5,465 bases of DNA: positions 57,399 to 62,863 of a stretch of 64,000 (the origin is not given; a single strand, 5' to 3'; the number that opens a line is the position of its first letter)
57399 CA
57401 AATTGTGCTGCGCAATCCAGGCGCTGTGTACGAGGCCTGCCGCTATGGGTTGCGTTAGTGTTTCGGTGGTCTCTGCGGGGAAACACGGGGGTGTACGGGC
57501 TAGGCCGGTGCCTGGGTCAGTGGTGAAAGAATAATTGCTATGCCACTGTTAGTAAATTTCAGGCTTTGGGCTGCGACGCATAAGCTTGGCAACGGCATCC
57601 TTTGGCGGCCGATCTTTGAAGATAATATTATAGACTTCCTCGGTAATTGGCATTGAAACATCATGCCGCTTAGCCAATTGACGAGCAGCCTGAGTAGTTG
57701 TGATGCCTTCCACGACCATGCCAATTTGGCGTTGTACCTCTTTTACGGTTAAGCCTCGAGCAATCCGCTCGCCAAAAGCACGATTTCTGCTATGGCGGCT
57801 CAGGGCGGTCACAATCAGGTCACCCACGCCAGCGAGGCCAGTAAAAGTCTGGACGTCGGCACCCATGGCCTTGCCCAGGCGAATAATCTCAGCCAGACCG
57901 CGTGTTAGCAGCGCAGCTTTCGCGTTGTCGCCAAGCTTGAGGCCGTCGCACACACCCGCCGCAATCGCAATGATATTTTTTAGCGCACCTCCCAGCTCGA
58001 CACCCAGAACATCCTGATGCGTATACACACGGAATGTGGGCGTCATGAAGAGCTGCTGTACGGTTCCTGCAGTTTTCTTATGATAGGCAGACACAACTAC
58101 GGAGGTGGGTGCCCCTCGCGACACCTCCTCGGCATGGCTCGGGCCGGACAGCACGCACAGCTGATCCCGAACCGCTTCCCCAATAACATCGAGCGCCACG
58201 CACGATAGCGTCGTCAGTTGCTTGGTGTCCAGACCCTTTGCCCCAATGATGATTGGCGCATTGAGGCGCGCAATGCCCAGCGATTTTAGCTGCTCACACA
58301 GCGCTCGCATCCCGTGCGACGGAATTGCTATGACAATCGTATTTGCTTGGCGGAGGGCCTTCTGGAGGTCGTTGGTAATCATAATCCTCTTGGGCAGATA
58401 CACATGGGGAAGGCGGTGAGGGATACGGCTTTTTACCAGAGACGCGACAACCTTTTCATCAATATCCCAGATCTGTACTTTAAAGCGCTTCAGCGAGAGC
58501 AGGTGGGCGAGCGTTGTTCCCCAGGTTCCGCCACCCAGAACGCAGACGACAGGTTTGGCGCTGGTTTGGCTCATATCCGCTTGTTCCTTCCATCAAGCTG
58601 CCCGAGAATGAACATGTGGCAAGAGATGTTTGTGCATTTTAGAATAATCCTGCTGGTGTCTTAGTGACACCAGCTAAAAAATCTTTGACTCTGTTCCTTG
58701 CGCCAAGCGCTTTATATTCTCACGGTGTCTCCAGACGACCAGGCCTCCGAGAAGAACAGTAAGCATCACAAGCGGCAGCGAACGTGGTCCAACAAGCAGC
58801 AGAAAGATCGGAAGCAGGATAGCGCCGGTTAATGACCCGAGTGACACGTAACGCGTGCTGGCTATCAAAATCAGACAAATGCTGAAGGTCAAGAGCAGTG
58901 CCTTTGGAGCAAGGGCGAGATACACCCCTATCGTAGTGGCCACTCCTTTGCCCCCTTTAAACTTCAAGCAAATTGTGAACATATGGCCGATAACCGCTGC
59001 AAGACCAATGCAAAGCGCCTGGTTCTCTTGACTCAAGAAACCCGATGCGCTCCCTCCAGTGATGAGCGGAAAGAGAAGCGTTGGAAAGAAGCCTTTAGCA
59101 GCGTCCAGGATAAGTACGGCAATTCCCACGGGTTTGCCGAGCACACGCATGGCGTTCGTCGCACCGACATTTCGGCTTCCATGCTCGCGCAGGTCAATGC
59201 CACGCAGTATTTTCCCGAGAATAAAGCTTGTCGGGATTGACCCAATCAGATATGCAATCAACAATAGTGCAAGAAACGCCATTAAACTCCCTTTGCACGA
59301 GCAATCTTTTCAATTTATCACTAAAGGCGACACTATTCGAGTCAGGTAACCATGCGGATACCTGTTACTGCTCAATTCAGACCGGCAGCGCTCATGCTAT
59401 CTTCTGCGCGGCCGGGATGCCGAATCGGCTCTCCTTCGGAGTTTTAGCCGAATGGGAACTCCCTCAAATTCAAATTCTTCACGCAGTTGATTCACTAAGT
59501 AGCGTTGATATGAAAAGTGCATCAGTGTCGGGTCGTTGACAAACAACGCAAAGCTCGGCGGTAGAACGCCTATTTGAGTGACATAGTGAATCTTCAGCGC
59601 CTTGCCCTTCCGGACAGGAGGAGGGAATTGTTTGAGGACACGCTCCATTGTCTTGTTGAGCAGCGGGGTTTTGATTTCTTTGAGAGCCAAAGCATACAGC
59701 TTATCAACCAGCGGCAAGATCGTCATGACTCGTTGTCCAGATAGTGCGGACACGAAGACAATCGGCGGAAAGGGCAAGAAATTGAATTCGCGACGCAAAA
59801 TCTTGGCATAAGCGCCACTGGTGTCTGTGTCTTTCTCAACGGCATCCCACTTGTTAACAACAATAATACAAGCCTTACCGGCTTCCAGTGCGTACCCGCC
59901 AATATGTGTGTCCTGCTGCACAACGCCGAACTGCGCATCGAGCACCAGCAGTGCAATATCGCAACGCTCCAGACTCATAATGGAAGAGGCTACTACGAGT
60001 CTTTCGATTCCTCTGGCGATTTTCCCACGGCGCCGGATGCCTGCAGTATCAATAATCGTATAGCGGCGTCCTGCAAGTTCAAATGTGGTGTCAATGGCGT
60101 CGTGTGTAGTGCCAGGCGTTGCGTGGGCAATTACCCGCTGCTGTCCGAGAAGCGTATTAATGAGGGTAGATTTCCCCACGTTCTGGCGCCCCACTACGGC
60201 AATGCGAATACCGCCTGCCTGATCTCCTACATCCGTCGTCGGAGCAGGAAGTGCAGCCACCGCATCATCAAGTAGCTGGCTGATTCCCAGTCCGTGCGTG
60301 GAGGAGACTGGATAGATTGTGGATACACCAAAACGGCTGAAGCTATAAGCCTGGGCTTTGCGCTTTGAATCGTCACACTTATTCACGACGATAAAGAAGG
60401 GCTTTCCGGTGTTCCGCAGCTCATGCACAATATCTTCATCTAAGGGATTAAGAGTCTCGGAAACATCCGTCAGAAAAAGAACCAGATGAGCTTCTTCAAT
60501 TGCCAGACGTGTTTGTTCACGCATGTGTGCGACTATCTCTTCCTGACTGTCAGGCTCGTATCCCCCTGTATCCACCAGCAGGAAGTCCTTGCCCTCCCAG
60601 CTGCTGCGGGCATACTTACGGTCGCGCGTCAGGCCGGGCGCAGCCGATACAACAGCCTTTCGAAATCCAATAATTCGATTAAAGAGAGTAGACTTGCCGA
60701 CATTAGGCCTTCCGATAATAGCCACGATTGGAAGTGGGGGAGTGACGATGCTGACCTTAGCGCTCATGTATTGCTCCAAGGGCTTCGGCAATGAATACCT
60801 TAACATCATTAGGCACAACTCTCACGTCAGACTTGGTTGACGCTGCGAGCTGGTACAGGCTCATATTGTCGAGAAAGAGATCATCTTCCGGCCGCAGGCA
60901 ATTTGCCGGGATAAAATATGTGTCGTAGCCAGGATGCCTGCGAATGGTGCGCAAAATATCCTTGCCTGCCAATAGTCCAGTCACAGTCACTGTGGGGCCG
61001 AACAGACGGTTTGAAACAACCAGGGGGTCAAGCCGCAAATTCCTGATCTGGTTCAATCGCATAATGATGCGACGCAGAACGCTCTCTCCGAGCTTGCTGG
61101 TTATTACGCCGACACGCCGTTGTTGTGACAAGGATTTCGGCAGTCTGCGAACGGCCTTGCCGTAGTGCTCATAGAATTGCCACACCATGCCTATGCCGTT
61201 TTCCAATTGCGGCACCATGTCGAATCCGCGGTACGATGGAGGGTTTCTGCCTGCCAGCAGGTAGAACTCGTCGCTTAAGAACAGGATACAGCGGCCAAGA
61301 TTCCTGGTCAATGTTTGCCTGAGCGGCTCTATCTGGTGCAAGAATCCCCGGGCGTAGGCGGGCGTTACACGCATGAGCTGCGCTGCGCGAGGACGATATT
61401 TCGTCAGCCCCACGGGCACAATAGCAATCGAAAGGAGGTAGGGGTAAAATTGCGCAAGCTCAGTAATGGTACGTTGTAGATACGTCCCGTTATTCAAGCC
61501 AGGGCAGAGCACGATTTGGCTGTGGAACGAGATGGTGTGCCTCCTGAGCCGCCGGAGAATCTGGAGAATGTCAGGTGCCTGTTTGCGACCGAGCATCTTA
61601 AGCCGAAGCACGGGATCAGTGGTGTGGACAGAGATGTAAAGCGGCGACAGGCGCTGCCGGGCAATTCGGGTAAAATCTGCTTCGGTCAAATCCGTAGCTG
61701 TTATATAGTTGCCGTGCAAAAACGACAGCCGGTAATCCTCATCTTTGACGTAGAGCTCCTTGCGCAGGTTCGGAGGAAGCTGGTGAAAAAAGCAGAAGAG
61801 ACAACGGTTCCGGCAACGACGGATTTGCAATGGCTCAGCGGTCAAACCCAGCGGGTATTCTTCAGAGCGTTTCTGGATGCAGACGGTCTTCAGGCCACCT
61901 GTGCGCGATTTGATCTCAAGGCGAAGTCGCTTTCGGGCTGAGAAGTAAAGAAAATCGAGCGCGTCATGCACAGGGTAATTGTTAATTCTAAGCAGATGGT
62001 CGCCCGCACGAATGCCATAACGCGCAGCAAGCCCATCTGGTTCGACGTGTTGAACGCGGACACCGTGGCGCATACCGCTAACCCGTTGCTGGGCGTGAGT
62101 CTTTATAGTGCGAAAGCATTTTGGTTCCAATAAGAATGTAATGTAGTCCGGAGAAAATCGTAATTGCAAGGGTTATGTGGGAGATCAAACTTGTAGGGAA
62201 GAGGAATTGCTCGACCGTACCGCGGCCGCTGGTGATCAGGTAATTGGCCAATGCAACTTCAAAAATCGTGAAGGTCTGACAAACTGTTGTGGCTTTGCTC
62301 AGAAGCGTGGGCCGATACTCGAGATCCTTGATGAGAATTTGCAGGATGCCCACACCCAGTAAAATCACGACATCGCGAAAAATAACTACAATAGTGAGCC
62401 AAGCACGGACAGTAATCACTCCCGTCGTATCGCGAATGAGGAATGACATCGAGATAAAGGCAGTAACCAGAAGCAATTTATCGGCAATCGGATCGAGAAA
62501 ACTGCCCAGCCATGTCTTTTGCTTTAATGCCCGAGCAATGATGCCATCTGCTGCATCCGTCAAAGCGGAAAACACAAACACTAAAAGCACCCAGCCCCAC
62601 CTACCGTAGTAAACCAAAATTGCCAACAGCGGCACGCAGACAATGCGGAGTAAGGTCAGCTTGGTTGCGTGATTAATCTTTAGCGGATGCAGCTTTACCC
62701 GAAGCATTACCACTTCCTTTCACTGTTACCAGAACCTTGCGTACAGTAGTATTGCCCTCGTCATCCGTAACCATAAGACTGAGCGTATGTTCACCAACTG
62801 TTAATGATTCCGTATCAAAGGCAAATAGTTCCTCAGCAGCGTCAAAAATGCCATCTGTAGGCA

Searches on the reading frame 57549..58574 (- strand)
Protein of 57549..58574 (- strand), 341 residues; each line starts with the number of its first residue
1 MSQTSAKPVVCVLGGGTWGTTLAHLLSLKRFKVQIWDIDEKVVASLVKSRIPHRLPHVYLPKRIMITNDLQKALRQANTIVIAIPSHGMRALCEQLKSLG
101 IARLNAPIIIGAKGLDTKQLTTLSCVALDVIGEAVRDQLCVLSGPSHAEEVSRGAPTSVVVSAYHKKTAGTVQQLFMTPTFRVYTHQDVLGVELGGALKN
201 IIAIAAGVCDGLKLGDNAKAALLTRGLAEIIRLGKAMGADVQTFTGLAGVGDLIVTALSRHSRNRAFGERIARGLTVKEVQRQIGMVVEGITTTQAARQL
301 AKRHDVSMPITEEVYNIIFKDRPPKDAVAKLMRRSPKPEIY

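Call 50: search_protein_families(library=pfam, proteins=[window:57549-58574:-], max_evalue=0.0001)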
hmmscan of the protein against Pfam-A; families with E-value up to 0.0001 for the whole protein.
window:57549-58574:- (341 aa): 3 families
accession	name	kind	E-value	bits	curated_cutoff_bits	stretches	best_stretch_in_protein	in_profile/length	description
PF07479.19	NAD_Gly3P_dh_C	-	3.5e-59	199.5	25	1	188-328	1-141/142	NAD-dependent glycerol-3-phosphate dehydrogenase C-terminus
PF01210.29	NAD_Gly3P_dh_N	-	1.6e-39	135.9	23.1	1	10-168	2-157/158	NAD-dependent glycerol-3-phosphate dehydrogenase N-terminus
PF20618.3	GPD_NAD_C_bact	-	4.4e-21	75.7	27.6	1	248-314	1-66/66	Bacterial GPD, NAD-dependent C-terminal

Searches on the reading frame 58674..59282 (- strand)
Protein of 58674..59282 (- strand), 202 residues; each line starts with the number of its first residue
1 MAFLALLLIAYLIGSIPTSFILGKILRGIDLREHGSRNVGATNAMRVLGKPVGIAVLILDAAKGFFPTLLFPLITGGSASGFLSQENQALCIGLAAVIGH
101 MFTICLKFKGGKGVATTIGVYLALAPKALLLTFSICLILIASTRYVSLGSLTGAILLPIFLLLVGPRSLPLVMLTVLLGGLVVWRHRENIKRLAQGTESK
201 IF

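Call 50: search_protein_families(library=pfam, proteins=[window:58674-59282:-], max_evalue=0.0001)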
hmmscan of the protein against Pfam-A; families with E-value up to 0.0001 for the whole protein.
window:58674-59282:- (202 aa): 1 family
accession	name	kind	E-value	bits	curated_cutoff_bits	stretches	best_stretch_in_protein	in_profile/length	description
PF02660.20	G3P_acyltransf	-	5e-57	193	24.1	1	9-193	1-164/164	Glycerol-3-phosphate acyltransferase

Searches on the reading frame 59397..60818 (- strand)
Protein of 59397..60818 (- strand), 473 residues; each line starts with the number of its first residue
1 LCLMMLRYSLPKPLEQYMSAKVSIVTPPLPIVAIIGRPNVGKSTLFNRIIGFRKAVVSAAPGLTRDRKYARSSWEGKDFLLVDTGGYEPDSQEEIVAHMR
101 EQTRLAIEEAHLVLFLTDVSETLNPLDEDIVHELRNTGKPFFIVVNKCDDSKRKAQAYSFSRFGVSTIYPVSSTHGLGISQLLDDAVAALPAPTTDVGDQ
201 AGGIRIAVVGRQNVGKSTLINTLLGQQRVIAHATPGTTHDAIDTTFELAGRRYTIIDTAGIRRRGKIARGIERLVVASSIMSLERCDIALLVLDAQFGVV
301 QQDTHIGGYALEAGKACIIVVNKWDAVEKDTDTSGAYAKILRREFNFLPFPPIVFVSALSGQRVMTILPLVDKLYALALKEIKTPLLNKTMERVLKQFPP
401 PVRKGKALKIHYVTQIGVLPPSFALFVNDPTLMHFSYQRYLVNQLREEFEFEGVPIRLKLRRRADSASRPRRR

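Call 50: search_protein_families(library=pfam, proteins=[window:59397-60818:-], max_evalue=0.0001)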
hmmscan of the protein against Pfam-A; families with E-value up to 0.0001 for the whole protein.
window:59397-60818:- (473 aa): 13 families
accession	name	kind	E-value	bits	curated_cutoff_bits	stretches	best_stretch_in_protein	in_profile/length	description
PF01926.29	MMR_HSR1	-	1e-54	183.9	21.9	2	32-147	2-113/113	50S ribosome-binding GTPase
PF14714.11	KH_dom-like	-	7.4e-32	109.9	27.3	1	382-461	2-81/81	KH-domain-like of EngA bacterial GTPase enzymes, C-terminal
PF02421.24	FeoB_N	-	6.5e-29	100.9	27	2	32-183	3-153/156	Ferrous iron transport protein B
PF00009.33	GTP_EFTU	-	2.7e-23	83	26.5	2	205-374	5-185/188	Elongation factor Tu GTP binding domain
PF00350.29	Dynamin_N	-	8e-16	59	27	1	206-237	1-32/168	Dynamin family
PF04548.22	AIG1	-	3.7e-15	56.3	27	2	205-304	2-101/212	AIG1 family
PF03193.22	RsgA_GTPase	-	3.9e-08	33.8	30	0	205-263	108-170/174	RsgA GTPase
PF08477.19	Roc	-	3.8e-07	30.8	27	0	32-149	2-119/119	Ras of Complex, Roc, domain of DAPkinase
PF19263.5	DUF5906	-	2e-06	28.9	27.6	0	34-84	1-54/114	Family of unknown function (DUF5906)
PF00005.33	ABC_tran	-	6e-06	27.3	25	0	203-229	11-37/137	ABC transporter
PF00071.28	Ras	-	7.9e-06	26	21.6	0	206-263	2-60/162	Ras family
PF25683.1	URGCP_GTPase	-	2.2e-05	23.8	55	0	206-232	192-218/396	URGCP-like GTPase domain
PF09547.16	SpoIVA_ATPase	-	4.9e-05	23.3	26.6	0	126-157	168-199/237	Stage IV sporulation protein A, ATPase domain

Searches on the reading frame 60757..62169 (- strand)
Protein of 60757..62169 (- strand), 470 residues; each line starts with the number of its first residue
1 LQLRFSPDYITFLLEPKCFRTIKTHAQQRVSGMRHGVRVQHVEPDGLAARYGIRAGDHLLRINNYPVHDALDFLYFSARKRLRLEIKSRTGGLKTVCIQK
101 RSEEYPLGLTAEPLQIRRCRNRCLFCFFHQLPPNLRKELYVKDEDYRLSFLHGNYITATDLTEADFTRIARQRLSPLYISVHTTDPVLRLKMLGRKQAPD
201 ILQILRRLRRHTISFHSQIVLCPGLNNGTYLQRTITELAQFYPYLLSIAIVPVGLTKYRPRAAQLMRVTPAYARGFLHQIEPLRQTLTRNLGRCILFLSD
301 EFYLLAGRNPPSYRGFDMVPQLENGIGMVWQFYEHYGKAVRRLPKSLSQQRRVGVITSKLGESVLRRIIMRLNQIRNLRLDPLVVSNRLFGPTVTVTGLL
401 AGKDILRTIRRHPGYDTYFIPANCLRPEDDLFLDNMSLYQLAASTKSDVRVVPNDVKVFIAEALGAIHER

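Call 50: search_protein_families(library=pfam, proteins=[window:60757-62169:-], max_evalue=0.0001)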
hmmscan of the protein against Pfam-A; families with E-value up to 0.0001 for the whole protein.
window:60757-62169:- (470 aa): 6 families
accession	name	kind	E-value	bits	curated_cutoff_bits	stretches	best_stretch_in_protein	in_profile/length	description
PF19238.5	Radical_SAM_2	-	4.4e-58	195.7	26.7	1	103-248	3-151/151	Radical SAM-like domain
PF04459.17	DUF512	-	2e-52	177.8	25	1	251-452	1-200/202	Protein of unknown function (DUF512)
PF04055.27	Radical_SAM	-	7.2e-06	26.7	29.5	0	158-227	86-156/166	Radical SAM superfamily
PF17820.7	PDZ_6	-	2.5e-05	24.4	27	1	41-86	4-52/54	PDZ domain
PF00595.29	PDZ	-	6.1e-05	23.8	23.2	0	29-68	23-58/81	PDZ domain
PF13180.12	PDZ_2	-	7.1e-05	23.5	27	0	30-74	7-51/80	PDZ domain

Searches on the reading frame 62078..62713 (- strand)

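Call 50: search_protein_families(library=pfam, proteins=[window:62078-62713:-], max_evalue=0.0001)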
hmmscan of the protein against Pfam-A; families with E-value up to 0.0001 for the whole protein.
window:62078-62713:- (211 aa): 1 family
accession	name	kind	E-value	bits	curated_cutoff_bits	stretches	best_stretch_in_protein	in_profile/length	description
PF01066.26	CDP-OH_P_transf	-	4.9e-27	95.6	22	1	14-167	2-138/152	CDP-alcohol phosphatidyltransferase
